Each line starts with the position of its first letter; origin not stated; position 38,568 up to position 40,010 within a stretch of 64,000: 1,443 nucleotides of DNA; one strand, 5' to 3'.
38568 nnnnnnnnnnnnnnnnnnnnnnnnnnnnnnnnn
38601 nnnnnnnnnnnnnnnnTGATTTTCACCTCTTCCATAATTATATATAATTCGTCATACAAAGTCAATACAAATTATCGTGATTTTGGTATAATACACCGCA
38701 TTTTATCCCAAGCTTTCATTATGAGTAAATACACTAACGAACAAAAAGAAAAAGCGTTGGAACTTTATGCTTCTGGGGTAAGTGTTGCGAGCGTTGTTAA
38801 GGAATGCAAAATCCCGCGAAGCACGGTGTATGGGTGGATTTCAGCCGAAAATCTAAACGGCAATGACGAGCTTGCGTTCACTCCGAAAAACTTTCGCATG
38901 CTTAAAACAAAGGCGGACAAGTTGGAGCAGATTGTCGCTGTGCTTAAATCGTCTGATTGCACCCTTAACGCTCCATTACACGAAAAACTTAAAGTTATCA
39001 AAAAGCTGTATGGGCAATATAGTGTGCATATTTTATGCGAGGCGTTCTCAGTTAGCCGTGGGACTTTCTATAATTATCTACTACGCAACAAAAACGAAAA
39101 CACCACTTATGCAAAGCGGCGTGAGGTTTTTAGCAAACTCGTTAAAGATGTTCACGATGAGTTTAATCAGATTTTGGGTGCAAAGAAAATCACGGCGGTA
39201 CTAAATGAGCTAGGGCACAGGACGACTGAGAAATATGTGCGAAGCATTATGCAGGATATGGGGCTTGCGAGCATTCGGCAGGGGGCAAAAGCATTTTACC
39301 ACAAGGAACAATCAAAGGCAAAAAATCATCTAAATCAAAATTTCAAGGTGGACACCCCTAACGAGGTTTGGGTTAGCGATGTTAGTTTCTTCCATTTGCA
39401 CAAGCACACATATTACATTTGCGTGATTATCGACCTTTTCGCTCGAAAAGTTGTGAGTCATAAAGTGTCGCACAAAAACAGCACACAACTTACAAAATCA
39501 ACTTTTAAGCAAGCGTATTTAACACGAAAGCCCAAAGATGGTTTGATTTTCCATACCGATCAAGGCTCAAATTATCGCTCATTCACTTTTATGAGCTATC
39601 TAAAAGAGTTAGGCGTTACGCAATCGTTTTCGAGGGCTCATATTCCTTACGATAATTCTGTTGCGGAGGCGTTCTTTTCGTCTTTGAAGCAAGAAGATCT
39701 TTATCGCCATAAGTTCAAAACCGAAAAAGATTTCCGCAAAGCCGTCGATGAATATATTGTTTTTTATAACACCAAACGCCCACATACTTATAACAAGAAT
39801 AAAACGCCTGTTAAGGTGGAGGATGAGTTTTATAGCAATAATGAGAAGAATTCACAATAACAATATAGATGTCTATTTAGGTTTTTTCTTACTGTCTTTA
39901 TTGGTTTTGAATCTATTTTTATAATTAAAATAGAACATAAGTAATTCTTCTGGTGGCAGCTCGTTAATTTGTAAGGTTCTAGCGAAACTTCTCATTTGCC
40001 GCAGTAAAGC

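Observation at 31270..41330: Array of defence-like gene cassettes, each carrying its own copy of one ~46-bp promoter+RBS module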

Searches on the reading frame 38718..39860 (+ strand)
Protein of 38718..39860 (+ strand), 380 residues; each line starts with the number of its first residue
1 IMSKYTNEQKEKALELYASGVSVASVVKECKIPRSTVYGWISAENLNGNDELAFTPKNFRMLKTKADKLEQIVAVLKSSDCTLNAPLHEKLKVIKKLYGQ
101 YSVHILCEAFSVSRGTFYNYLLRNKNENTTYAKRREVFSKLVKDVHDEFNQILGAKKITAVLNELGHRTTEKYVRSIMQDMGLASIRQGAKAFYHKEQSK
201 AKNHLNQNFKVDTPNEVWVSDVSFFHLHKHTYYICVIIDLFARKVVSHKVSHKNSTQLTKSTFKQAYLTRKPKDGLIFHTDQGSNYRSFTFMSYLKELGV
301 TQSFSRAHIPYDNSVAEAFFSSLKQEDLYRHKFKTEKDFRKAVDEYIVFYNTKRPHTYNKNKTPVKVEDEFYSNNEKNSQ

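Call 28: search_protein_families(library=pfam, proteins=[window:38718-39860:+], max_evalue=0.01)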
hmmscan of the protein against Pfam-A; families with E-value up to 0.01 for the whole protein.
window:38718-39860:+ (380 aa): 15 families
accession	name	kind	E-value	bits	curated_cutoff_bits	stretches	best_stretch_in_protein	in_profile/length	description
PF00665.32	rve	-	3.8e-20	72.5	32.6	1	213-308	3-100/102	Integrase core domain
PF13683.12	rve_3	-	3.8e-13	49.4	26.5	1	299-364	2-67/67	Integrase core domain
PF13333.12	rve_2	-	3.8e-11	43.4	22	1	317-366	1-50/56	Integrase core domain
PF13276.12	HTH_21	-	3.5e-09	37.2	28.1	1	136-189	4-58/60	HTH-like domain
PF13384.12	HTH_23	-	4.4e-09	36.3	24.6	1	10-43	7-40/50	Homeodomain-like domain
PF13518.12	HTH_28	-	1.1e-08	35.5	25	1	9-52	1-44/52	Helix-turn-helix domain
PF02796.21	HTH_7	-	1.3e-08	35.3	23.8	1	3-38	4-39/45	Helix-turn-helix domain of resolvase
PF01527.26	HTH_Tnp_1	-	1.5e-07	31.9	24.1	1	3-60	5-59/75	Transposase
PF13551.12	HTH_29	-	2.9e-05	24.5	28.1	0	12-42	3-34/64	Winged helix-turn helix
PF13022.12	HTH_Tnp_1_2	-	6.1e-05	23.6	27.9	0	94-153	20-75/122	Helix-turn-helix of insertion element transposase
PF13610.12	DDE_Tnp_IS240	-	6.3e-05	23.6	27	1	218-354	4-137/139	DDE domain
PF01710.22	HTH_Tnp_IS630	-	8.9e-05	23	21.3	0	5-72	3-64/119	Transposase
PF06056.18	Terminase_5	-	9.6e-05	22.7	20.3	1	9-48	2-41/58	Putative ATPase subunit of terminase (gpP-like)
PF14493.12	HTH_40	-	0.00085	20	27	1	10-102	2-81/89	Helix-turn-helix domain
PF04218.19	CENP-B_N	-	0.0098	16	21.2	0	8-44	10-46/53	CENP-B N-terminal DNA-binding domain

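Call 37: search_protein_families(library=ncbifam, proteins=[window:38718-39860:+], max_evalue=0.01)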
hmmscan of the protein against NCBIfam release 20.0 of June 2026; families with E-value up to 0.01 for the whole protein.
window:38718-39860:+ (380 aa): 6 families
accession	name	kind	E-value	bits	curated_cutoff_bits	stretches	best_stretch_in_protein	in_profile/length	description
NF033516.0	transpos_IS3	equivalog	2.6e-90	303.3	160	1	8-368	1-369/369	IS3 family transposase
NF033577.2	transpos_IS481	equivalog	6.1e-34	117.8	224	1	93-366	5-282/284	IS481 family transposase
NF033545.0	transpos_IS630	equivalog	1.3e-11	44.5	100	1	12-79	4-71/299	IS630 family transposase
NF033546.1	transpos_IS21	equivalog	2.1e-05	24.2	160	0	290-360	204-275/294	IS21 family transposase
NF001068.0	PRK00118.1-4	equivalog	9.6e-05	23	125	0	6-88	21-105/113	putative DNA-binding protein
NF033558.1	transpos_IS1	equivalog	0.0023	17.9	100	0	5-73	40-107/199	IS1 family transposase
